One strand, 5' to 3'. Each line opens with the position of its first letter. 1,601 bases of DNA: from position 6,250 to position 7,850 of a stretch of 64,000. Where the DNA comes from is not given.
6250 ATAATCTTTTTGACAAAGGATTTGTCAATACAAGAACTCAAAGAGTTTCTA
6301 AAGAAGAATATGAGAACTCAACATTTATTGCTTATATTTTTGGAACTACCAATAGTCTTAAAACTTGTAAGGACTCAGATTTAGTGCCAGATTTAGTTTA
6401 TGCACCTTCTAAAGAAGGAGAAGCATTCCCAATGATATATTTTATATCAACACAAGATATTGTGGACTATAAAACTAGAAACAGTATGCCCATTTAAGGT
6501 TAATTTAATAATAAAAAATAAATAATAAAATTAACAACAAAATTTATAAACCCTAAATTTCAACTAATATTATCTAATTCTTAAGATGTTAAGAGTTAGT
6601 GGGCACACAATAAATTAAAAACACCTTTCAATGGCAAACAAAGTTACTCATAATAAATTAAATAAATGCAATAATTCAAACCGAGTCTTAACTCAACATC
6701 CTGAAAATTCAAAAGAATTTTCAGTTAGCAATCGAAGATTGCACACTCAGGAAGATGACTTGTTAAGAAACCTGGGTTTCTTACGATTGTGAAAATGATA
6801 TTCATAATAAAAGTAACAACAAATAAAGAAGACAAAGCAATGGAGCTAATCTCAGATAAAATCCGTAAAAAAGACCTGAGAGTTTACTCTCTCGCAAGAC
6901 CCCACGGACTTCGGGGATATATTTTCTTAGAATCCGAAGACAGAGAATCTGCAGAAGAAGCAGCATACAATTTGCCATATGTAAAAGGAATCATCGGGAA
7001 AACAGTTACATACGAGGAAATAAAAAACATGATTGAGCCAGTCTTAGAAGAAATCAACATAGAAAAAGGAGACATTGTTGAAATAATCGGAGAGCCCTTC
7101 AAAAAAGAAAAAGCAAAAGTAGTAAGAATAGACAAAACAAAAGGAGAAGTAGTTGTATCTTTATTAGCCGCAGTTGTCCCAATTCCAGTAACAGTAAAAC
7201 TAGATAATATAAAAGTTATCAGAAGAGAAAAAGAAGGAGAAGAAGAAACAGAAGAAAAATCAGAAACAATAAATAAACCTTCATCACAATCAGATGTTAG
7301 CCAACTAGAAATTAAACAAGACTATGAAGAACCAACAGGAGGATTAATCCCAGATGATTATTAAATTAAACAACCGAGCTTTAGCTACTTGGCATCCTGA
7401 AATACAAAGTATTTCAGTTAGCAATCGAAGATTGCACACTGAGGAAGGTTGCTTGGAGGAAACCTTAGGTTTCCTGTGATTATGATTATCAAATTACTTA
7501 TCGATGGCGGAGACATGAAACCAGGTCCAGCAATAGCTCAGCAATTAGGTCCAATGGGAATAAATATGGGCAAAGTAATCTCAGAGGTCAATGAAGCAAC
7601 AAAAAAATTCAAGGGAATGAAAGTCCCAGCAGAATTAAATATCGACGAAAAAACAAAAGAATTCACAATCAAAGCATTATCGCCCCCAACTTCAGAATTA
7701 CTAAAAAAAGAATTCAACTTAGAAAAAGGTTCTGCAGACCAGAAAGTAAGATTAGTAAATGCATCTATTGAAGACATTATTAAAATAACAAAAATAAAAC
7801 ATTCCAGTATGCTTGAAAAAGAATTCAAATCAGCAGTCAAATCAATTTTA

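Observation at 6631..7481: Paralogous structured leader / upstream-ORF element directly 5' of both spt5 and rpl11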

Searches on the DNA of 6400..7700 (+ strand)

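Call 7: search_rna_families(source=window, start=6400, end=7700, threshold=evalue, max_evalue=10, show_alignments=4)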
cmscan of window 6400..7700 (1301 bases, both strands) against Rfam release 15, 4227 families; matches with E-value up to 10: 3.
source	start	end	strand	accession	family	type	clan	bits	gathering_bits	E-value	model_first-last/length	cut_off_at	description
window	6899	7000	-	RF01609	ceN103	Gene; snRNA; snoRNA; CD-box;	-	19.7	55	6.4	1-109/109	no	Caenorhabditis snoRNA ceN103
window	6654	6756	-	RF00015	U4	Gene; snRNA; splicing;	CL00007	17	46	0.36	1-138/138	no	U4 spliceosomal RNA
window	7520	7632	-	RF01956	NEAT1_2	Gene; lncRNA;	-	14.8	60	2.8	1-116/116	no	Nuclear enriched abundant transcript 1 conserved region 2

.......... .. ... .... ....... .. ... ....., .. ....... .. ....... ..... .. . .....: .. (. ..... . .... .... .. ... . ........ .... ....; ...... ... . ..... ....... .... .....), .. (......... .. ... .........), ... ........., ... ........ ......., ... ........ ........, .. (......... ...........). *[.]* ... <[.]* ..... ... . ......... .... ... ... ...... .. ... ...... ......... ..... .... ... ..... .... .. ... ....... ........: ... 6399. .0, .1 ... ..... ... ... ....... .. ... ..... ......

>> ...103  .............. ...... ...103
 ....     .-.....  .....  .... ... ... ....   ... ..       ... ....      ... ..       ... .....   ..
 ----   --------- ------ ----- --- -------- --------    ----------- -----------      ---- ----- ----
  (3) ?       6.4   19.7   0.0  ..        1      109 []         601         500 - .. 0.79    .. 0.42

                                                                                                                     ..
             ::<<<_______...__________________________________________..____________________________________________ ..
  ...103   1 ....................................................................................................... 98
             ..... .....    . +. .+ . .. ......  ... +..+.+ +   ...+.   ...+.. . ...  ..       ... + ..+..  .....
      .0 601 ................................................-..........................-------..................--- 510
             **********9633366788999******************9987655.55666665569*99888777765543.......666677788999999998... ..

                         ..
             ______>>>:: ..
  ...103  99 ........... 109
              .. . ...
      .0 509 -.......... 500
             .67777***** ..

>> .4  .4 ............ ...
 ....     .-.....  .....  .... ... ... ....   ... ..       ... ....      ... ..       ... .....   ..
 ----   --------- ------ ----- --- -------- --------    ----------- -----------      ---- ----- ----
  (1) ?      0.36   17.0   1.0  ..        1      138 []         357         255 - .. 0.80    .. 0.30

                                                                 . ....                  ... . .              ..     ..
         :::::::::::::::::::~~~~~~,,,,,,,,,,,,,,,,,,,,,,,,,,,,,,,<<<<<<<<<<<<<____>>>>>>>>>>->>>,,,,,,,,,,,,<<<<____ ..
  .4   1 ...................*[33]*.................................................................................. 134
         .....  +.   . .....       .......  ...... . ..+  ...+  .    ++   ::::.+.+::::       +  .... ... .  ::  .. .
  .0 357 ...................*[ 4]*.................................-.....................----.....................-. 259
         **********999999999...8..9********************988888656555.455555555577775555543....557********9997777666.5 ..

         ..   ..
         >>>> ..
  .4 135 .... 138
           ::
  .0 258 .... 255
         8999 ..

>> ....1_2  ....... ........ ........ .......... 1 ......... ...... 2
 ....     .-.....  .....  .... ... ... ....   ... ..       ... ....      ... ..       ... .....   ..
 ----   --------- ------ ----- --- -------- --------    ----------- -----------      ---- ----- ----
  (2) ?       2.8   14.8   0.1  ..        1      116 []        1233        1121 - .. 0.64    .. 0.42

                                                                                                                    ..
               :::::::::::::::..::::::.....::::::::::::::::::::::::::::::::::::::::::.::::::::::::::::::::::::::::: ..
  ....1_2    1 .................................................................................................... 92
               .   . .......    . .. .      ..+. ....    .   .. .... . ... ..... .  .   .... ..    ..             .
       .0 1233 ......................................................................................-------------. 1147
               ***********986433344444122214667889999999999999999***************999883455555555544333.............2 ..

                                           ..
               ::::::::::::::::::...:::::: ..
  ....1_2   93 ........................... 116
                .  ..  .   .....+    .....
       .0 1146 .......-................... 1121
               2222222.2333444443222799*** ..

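Call 37: build_rna_model(alignment_id=A4, structure=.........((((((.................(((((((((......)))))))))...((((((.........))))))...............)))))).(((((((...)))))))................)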
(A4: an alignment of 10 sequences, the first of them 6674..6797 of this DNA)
Model R1 built from alignment A4 (10 sequences, 135 columns); structure: as given.
model positions 122; base pairs 25; branch points 2; effective number of sequences 1.7; information 0.589 bits per position. Calibrated on 0.2 Mb of random sequence (short: E-values are rough).
structure used (alignment columns):
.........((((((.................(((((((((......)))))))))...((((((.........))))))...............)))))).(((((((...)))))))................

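Call 38: search_with_rna_model(model_id=R1, sources=[window, L001, L002, L003, L004, L005, L006, L007, L008, L009, L010, L011, L012, L013, L014, L015, L016, L017, L018, L019, L020, L021, L024, L025, L026, L027, L028, L029, L030, L031, L032, L034, L035, L036, L037, L038], max_evalue=10, make_alignment=true)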
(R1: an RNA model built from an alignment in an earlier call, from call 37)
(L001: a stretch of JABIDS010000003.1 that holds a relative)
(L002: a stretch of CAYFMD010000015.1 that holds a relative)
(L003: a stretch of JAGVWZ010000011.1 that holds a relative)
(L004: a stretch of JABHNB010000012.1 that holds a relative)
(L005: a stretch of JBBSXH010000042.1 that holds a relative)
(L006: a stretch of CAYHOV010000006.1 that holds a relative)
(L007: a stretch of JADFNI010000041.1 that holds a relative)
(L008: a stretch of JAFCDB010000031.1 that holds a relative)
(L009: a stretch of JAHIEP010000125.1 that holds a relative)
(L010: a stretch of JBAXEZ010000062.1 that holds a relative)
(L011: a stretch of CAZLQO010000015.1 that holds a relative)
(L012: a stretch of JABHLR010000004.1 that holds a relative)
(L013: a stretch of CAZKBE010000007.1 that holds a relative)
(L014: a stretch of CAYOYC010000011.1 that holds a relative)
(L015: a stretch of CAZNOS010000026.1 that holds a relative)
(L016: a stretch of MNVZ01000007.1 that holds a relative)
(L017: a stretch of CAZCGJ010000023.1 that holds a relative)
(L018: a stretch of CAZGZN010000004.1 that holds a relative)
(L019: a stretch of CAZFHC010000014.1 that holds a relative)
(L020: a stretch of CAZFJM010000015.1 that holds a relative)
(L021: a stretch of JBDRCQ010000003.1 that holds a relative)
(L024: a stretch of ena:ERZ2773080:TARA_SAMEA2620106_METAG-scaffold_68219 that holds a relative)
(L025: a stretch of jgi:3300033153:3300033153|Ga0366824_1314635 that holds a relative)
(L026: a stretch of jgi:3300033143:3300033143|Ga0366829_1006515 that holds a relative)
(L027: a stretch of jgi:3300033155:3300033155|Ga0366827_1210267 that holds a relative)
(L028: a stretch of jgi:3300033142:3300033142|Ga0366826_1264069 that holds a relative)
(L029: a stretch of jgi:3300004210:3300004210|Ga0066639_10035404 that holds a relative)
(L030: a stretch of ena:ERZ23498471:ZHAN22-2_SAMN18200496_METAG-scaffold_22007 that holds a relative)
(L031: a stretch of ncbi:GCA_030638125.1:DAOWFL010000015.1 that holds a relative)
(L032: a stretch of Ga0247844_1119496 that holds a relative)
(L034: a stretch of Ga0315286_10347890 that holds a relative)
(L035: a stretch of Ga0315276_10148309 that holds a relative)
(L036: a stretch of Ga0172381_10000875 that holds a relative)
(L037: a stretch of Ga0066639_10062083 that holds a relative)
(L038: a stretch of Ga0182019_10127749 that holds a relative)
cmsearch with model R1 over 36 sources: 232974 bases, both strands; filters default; matches with E-value up to 10: 30.
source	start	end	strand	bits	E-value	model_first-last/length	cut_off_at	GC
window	7366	7484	+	143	4.8e-26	1-122/122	no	0.4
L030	3739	3860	+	138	4.9e-25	1-122/122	no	0.41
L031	2922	3043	+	138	4.9e-25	1-122/122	no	0.41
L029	903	1027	+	129.7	2.3e-23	1-122/122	no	0.35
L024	722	843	+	127.7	5.6e-23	1-122/122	no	0.41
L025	380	500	+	123.4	4.1e-22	1-122/122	no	0.31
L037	265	391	-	122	8.1e-22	1-122/122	no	0.31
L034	1372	1491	-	116.7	9.3e-21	1-122/122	no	0.31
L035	335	454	-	116.7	9.3e-21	1-122/122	no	0.31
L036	1000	1119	-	116.7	9.3e-21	1-122/122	no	0.31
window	6673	6791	+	101.9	8.8e-18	1-122/122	no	0.36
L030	3034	3158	+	101.4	1.1e-17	1-122/122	no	0.33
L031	2217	2341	+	101.4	1.1e-17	1-122/122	no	0.33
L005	2893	3003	+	28.6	0.0045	1-122/122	no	0.3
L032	901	1005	+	19.7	0.28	1-122/122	no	0.34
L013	1720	1828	-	18.8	0.42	1-122/122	no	0.3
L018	1774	1881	-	17.6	0.74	1-122/122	no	0.36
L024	19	133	-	15.8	1.7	1-122/122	no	0.25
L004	3292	3408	+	15.6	1.9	1-122/122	no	0.36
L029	991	1063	-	13.4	5.2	1-122/122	no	0.29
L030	3042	3148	-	13.3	5.4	1-122/122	no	0.32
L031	2225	2331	-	13.3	5.4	1-122/122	no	0.32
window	6716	6784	-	13.2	5.7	1-122/122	no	0.38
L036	1557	1611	-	12.9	6.4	1-122/122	no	0.18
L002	1496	1602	+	12.8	6.8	1-122/122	no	0.26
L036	985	1036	+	12.5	7.7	1-122/122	no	0.31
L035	1801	1840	+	12.5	7.9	32-88/122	no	0.2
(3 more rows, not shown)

Alignment A5: 30 matches aligned to the model, 212 columns, each read 5' to 3' on its own strand. Consensus structure (alignment columns), stored with it:
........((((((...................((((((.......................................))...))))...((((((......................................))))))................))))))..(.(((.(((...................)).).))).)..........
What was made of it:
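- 6673..6794 (+): Element copy 1 (spt5-type flanks). Components: P1 5' strand CCGAGT 6681-6686; proximal alternative GAGT/ACTC 6683-6686/6691-6694; P3 6701-6709/6716-6724; P4 6728-6733/6737-6742; P1 3' strand ACTTG 6758-6762; P5 6764-6772/6775-6783; TGTGA 6788-6792. Covariance-model hit of 101.9 bits, E=9e-18 (call 38).
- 7366..7481 (+): Element copy 2 (rpl11-type). Components: P1 5' strand CCGAGC 7374-7379; proximal alternative CCGAG/CTTGG 7374-7378/7388-7392; P3 7397-7405/7409-7417; P4 7421-7426/7430-7435; P1 3' strand GCTTGG 7451-7456; P5 7457-7465/7467-7475; TGTGA 7475-7479. Covariance-model hit of 143 bits, E=5e-26 (call 38).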

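Call 40: search_with_rna_model(model_id=R1, sources=[window, L024, L025, L029, L030, L034, L036, L037], max_evalue=1e-10, make_alignment=true)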
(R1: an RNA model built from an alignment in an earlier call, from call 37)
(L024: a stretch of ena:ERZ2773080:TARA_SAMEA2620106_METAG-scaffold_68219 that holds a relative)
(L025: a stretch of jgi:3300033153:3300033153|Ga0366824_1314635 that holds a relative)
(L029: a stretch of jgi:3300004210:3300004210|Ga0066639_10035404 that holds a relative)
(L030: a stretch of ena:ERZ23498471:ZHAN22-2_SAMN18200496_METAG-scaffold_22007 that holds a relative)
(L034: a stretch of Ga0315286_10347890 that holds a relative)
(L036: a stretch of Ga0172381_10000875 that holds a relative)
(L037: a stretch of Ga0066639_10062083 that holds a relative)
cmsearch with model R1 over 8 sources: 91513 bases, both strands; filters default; matches with E-value up to 1e-10: 10.
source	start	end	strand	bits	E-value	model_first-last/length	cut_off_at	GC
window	7366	7484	+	143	1.9e-26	1-122/122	no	0.4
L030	3739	3860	+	138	1.9e-25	1-122/122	no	0.41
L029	903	1027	+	129.7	9.1e-24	1-122/122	no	0.35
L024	722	843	+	127.7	2.2e-23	1-122/122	no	0.41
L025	380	500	+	123.4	1.6e-22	1-122/122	no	0.31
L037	265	391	-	122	3.2e-22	1-122/122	no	0.31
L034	1372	1491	-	116.7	3.6e-21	1-122/122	no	0.31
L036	1000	1119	-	116.7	3.6e-21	1-122/122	no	0.31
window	6673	6791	+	101.9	3.5e-18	1-122/122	no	0.36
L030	3034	3158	+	101.4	4.2e-18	1-122/122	no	0.33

Alignment A6: 10 matches aligned to the model, 128 columns, each read 5' to 3' on its own strand. Consensus structure (alignment columns), stored with it:
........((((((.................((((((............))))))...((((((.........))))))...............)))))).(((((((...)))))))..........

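Call 57: search_with_rna_model(model_id=R1, sources=[L039, L040, L041, L042, L043, L044, L045], max_evalue=1, show_alignments=3)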
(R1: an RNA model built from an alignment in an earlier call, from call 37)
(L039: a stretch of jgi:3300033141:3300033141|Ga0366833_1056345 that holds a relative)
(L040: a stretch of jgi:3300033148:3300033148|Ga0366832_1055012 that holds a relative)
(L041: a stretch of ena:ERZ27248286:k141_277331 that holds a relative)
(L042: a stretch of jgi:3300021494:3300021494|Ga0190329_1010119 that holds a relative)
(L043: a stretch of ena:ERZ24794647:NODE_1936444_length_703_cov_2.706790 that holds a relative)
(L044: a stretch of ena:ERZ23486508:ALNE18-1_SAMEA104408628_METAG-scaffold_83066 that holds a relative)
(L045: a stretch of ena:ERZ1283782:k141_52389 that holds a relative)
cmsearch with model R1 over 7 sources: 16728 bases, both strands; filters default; matches with E-value up to 1: 8.
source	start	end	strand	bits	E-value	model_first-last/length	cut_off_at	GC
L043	536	660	+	109.4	2e-20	1-122/122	no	0.32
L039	3685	3806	+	81.9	6.5e-15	1-122/122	no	0.34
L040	4025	4146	+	81.9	6.5e-15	1-122/122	no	0.34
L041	2297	2418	+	81.9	6.5e-15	1-122/122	no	0.34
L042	1219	1340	+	81.9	6.5e-15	1-122/122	no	0.34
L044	63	241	+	77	6.1e-14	1-122/122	no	0.36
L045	53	231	+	77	6.1e-14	1-122/122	no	0.36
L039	5022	5080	+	11.3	0.97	1-122/122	no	0.27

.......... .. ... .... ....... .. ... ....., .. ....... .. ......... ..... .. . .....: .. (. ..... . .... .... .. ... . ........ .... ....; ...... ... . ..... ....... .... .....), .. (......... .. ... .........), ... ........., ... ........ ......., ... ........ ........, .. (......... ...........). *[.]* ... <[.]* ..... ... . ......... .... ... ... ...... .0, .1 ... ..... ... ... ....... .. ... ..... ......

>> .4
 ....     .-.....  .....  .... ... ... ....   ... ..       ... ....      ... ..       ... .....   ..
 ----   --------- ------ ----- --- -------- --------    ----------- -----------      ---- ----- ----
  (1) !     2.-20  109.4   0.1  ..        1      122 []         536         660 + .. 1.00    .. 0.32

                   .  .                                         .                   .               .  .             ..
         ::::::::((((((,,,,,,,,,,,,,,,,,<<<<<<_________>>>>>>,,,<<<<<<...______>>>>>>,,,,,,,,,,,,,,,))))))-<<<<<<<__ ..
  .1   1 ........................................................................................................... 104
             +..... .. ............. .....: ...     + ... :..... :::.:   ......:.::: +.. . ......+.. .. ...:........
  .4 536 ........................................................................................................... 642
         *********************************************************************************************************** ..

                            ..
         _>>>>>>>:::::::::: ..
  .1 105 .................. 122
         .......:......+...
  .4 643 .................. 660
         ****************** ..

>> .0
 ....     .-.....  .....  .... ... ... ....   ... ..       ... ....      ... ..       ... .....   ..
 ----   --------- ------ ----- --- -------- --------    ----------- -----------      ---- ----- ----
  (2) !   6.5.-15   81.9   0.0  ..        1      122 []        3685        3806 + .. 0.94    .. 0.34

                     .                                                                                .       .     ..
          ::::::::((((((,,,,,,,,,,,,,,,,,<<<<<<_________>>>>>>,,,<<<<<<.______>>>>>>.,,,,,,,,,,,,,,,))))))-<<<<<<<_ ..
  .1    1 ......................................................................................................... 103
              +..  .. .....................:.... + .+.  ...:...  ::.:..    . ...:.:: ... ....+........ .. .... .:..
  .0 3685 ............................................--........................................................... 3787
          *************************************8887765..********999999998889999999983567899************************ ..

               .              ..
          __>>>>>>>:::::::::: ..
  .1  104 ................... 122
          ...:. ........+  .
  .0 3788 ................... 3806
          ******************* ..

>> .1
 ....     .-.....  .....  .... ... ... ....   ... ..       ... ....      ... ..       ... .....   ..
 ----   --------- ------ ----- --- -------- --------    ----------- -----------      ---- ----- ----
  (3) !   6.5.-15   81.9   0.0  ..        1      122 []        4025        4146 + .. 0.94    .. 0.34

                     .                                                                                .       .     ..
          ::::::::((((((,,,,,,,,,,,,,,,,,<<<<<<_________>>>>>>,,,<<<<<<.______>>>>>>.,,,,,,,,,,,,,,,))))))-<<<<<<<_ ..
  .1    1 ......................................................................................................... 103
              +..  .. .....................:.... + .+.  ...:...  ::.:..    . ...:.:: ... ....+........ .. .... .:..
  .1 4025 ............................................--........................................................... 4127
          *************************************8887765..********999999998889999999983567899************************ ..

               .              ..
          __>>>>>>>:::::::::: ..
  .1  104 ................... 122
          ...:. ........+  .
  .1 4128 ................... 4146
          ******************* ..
